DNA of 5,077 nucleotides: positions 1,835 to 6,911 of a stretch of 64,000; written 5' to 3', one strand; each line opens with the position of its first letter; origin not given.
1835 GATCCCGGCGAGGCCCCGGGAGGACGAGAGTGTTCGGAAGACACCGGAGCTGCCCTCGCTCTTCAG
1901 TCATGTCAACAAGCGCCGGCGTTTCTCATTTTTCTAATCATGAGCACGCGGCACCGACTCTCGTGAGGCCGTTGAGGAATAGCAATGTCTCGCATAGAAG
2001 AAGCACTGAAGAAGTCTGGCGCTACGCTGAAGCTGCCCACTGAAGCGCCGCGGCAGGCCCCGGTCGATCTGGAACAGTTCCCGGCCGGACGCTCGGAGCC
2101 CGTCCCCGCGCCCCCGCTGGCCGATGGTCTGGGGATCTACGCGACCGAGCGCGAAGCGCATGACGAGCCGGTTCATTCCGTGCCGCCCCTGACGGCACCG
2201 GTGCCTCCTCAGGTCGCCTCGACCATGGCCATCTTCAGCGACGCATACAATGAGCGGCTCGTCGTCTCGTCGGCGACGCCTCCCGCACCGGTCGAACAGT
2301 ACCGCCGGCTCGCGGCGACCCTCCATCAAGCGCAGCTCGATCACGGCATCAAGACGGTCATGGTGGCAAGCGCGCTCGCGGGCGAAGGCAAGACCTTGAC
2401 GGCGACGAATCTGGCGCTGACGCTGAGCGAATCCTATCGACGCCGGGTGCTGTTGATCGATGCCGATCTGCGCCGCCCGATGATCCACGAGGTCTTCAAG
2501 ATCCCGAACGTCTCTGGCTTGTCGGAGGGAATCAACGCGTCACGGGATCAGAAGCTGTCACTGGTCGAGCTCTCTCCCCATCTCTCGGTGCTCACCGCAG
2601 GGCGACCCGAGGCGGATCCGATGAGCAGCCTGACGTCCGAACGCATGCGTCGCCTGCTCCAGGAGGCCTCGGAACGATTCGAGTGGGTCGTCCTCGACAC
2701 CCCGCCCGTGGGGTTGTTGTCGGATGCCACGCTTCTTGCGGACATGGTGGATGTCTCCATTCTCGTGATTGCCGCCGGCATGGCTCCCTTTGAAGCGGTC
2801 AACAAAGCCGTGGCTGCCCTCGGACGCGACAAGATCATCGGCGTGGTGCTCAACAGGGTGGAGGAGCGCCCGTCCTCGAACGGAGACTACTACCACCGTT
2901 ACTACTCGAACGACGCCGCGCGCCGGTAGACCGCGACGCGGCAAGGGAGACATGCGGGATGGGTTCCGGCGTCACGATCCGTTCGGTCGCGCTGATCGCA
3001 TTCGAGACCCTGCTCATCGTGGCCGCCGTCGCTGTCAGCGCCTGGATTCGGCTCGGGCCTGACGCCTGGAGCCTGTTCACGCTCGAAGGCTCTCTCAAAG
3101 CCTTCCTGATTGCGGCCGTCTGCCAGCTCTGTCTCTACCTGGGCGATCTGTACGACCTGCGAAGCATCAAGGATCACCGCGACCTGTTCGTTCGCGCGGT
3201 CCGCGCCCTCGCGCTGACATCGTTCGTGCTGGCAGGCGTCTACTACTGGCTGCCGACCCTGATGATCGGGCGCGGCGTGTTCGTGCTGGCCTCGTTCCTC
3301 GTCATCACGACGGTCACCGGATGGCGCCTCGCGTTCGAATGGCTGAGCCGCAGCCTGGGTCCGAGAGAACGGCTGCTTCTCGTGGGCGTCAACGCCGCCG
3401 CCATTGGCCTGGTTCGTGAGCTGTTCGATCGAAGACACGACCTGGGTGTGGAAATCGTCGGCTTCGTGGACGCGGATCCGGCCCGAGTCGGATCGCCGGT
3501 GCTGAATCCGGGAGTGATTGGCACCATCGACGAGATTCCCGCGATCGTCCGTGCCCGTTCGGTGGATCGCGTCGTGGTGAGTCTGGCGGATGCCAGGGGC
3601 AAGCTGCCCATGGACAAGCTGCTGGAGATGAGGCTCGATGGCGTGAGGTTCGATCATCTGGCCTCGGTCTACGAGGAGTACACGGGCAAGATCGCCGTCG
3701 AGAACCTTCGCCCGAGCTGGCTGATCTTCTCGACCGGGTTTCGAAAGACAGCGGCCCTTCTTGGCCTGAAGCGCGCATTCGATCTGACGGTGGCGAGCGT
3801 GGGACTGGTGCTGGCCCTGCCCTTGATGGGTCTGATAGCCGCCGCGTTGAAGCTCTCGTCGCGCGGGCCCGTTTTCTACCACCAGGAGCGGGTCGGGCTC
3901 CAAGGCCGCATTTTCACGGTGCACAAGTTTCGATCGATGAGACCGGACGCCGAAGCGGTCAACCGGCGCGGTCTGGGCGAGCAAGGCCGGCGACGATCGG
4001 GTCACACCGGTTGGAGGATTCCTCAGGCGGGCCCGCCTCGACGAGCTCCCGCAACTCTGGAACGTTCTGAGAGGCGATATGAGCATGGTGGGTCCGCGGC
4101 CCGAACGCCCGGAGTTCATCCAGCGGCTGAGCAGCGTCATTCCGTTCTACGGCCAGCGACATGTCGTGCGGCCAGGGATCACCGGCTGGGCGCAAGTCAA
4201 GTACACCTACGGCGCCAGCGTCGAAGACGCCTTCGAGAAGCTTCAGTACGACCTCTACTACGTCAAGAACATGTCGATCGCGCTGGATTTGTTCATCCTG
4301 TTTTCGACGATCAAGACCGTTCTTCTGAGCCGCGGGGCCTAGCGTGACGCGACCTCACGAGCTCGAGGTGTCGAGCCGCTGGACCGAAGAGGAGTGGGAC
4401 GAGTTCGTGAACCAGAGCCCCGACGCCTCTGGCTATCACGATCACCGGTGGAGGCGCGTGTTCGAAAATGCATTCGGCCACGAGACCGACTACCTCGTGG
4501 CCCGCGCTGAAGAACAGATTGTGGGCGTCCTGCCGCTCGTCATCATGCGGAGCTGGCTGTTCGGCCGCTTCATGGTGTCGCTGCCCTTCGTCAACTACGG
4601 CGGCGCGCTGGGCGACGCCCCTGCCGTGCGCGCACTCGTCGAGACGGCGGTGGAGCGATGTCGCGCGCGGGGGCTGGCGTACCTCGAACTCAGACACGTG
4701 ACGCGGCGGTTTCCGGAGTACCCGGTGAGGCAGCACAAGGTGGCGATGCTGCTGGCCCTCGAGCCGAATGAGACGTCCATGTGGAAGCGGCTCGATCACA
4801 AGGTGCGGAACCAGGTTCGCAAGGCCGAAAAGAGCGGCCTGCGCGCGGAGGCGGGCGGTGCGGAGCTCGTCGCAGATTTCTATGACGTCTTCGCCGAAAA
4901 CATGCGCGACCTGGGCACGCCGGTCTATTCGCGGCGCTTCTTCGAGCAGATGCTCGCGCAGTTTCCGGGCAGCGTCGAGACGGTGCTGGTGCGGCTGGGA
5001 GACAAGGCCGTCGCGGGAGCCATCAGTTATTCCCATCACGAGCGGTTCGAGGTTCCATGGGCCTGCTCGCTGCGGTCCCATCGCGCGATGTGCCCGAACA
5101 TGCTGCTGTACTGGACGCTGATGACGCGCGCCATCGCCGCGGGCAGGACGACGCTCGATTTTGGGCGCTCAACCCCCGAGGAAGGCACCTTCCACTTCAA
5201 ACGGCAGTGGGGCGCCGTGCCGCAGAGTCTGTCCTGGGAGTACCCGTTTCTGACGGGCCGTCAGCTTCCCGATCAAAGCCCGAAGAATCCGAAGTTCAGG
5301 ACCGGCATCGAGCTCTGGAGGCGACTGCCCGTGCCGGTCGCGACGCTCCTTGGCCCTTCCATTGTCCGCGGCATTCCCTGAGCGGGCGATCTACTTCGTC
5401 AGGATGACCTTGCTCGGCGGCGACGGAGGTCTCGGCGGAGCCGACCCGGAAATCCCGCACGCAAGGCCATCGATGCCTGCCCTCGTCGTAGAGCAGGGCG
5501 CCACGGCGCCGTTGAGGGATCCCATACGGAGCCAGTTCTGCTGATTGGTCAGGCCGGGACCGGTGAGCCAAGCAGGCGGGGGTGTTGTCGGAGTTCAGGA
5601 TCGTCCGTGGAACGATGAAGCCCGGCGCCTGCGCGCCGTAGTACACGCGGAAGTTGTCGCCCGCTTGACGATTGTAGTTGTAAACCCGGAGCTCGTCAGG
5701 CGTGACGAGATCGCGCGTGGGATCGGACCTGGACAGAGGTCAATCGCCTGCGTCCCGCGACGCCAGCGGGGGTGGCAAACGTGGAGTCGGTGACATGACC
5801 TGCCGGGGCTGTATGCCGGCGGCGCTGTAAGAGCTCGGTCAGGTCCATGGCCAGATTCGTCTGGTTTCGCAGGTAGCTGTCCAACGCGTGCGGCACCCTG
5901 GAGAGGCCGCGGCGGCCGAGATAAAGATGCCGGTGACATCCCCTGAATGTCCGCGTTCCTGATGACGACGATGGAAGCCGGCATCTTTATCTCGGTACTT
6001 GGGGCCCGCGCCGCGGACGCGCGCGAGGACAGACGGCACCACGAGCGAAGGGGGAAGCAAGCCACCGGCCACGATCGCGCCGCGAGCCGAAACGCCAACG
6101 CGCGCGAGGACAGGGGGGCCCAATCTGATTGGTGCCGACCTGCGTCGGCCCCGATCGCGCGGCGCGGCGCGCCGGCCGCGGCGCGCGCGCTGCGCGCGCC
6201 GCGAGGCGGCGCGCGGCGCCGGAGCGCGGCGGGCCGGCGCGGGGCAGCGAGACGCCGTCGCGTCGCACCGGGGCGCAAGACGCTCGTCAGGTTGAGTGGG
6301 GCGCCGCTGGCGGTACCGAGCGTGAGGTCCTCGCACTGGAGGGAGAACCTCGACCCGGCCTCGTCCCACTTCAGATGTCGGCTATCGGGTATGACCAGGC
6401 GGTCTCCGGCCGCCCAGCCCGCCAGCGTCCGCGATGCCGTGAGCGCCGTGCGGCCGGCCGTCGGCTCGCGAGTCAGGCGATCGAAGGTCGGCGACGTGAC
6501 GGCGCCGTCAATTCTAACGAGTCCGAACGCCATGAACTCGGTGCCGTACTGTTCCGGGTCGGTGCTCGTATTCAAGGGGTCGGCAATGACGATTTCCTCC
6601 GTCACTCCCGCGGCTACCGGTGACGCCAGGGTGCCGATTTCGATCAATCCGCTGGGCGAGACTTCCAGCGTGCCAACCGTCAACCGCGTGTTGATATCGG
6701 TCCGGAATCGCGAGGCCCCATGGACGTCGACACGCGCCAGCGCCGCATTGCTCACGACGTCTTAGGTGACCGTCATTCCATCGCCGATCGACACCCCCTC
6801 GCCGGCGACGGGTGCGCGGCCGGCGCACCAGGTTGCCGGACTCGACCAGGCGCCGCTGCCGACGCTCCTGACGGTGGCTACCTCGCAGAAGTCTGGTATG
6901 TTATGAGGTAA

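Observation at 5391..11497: Three adjacent secreted glycan-processing-like genes are far more eroded than their neighbours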

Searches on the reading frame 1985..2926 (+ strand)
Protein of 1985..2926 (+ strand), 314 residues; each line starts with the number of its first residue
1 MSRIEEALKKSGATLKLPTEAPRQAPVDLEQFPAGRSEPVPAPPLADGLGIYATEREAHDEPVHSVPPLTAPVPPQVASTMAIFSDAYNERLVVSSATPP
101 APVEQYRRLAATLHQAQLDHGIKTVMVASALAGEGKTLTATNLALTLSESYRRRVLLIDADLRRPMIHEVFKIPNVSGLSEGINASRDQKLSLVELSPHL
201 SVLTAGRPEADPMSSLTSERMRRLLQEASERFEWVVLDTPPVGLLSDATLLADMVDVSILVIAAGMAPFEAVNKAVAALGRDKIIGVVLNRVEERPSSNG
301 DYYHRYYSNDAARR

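Call 74: search_protein_families(library=ncbifam, proteins=[window:1985-2926:+], max_evalue=0.00001)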
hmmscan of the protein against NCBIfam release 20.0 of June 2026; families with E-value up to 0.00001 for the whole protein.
window:1985-2926:+ (314 aa): 11 families
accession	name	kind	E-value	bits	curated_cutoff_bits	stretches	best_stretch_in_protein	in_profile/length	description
TIGR03018.1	pepcterm_TyrKin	hypoth_equivalog_domain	1.4e-41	142.1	230.65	1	101-290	10-207/207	XrtA-associated tyrosine autokinase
TIGR01007.1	eps_fam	subfamily_domain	9.8e-40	136.3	108.05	1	104-303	1-201/204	polysaccharide biosynthesis tyrosine autokinase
NF007350.0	PRK09841.1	equivalog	1.9e-30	105.6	1248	1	102-308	511-719/726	tyrosine-protein kinase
NF008568.0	PRK11519.1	equivalog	1.1e-25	89.9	1068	1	92-307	497-711/720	tyrosine-protein kinase Wzc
TIGR03029.1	EpsG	equivalog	2.7e-23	82.5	313.8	1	91-265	72-246/274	chain length determinant protein tyrosine kinase EpsG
TIGR01005.1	eps_transp_fam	subfamily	4.6e-21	74.7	411.7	1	100-307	524-736/754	exopolysaccharide transport protein family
TIGR01969.1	minD_arch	subfamily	4.3e-10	39.2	201.75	1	124-294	2-172/251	cell division ATPase MinD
TIGR03815.1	CpaE_hom_Actino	equivalog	1.3e-08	34.4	154.45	1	107-283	94-273/340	septum site-determining protein Ssd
NF041546.1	ParA_partition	equivalog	3.2e-07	30.1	180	0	127-161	4-37/203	ParA family partition ATPase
TIGR01968.1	minD_bact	equivalog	1.1e-06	28.2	212.9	1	124-294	3-175/261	septum site-determining protein MinD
TIGR03371.1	cellulose_yhjQ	equivalog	1.9e-06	27.5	157.85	1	123-281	2-163/246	cellulose biosynthesis protein BcsQ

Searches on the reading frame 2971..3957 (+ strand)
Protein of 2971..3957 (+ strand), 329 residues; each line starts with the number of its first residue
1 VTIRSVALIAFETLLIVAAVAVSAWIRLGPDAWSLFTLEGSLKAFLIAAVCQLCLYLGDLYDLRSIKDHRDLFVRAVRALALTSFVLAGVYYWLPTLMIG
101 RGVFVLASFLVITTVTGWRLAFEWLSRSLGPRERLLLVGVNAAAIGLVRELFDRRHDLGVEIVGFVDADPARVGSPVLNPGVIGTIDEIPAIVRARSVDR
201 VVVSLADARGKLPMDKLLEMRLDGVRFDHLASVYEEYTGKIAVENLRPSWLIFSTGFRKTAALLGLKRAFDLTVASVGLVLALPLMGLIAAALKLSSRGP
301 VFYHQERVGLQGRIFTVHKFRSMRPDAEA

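Call 74: search_protein_families(library=ncbifam, proteins=[window:2971-3957:+], max_evalue=0.00001)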
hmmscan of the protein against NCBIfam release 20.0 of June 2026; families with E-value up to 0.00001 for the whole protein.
window:2971-3957:+ (329 aa): 10 families
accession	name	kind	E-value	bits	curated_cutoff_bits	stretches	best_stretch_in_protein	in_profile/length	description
TIGR03013.1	EpsB_2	subfamily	2.3e-63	214.8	393.35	1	13-329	4-317/443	TIGR03013 family XrtA/PEP-CTERM system glycosyltransferase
TIGR03025.1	EPS_sugtrans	subfamily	6.4e-55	187.1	295.55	1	12-328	3-319/445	exopolysaccharide biosynthesis polyprenyl glycosylphosphotransferase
TIGR03023.1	WcaJ_sugtrans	equivalog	4.5e-43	148.2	410.75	1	13-328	4-324/453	undecaprenyl-phosphate glucose phosphotransferase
NF041877.1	EPS_EpsZ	equivalog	4.8e-25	88.1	800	1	15-328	18-327/459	exopolysaccharide biosynthesis polyisoprenyl-phosphate hexose-1-phosphate transferase EpsZ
TIGR03022.1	WbaP_sugtrans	subfamily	4.1e-23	82.4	403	1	14-328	11-320/456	undecaprenyl-phosphate galactose phosphotransferase WbaP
NF050817.1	PolSacchBiosHfsE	equivalog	2.1e-20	72.9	750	1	38-327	44-332/467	polysaccharide biosynthesis protein HfsE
NF007518.0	PRK10124.1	equivalog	2.7e-14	52.7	684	1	102-324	114-331/464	undecaprenyl-phosphate glucose phosphotransferase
NF052601.1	undeca_RfbP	equivalog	8.4e-14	51.4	330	1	266-328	44-106/244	undecaprenyl-phosphate galactose phosphotransferase family protein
NF045514.1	glycotran_HepC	equivalog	3.5e-10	39.6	140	1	262-324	112-174/220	heterocyst development glycosyltransferase HepC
NF011751.0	PRK15204.1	equivalog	1.5e-06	27.1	907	1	266-323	279-335/476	undecaprenyl-phosphate galactose phosphotransferase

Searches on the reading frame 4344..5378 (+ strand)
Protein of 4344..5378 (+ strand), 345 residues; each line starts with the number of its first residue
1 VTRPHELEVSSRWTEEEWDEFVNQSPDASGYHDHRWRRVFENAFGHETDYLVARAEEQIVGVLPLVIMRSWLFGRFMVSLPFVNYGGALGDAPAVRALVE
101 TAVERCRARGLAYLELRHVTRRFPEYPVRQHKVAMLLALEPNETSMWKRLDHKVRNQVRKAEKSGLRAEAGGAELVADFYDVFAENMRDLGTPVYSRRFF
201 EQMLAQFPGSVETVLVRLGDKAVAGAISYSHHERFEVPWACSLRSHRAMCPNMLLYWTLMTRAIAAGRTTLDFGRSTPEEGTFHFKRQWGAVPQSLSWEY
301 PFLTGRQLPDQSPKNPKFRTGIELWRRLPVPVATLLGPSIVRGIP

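Call 32: find_encoding_contigs(protein=window:4344-5378:+, flank=10000, max_places=10)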
Protein seq(345 aa) (345 aa): no gene with exactly this product is on record in the collection.

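Call 74: search_protein_families(library=ncbifam, proteins=[window:4347-5378:+], max_evalue=0.00001)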
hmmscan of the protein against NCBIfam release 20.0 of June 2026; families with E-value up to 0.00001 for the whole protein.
window:4347-5378:+ (344 aa): 1 family
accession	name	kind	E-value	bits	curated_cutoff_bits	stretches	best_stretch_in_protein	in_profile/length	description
TIGR03019.1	pepcterm_femAB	equivalog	2.4e-113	378.5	260.35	1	16-344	2-330/330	FemAB family XrtA/PEP-CTERM system-associated protein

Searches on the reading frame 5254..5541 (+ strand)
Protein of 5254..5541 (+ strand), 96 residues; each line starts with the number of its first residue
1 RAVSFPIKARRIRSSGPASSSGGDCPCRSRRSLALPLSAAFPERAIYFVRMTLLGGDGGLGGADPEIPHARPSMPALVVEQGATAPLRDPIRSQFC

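Call 5: search_protein_families(library=pfam, proteins=[window:5254-5541:+], max_evalue=0.01)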
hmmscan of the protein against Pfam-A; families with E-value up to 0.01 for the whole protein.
window:5254-5541:+ (96 aa): 0 families

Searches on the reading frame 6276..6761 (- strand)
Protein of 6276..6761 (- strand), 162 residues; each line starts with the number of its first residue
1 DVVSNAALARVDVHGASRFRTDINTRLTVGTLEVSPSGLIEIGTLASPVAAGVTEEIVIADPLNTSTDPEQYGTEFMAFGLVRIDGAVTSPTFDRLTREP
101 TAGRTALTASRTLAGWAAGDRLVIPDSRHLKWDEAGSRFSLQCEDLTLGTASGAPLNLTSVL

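Call 59: search_protein_families(library=pfam, proteins=[window:6276-6761:-], max_evalue=0.001)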
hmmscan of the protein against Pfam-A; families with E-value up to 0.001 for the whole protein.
window:6276-6761:- (162 aa): 0 families
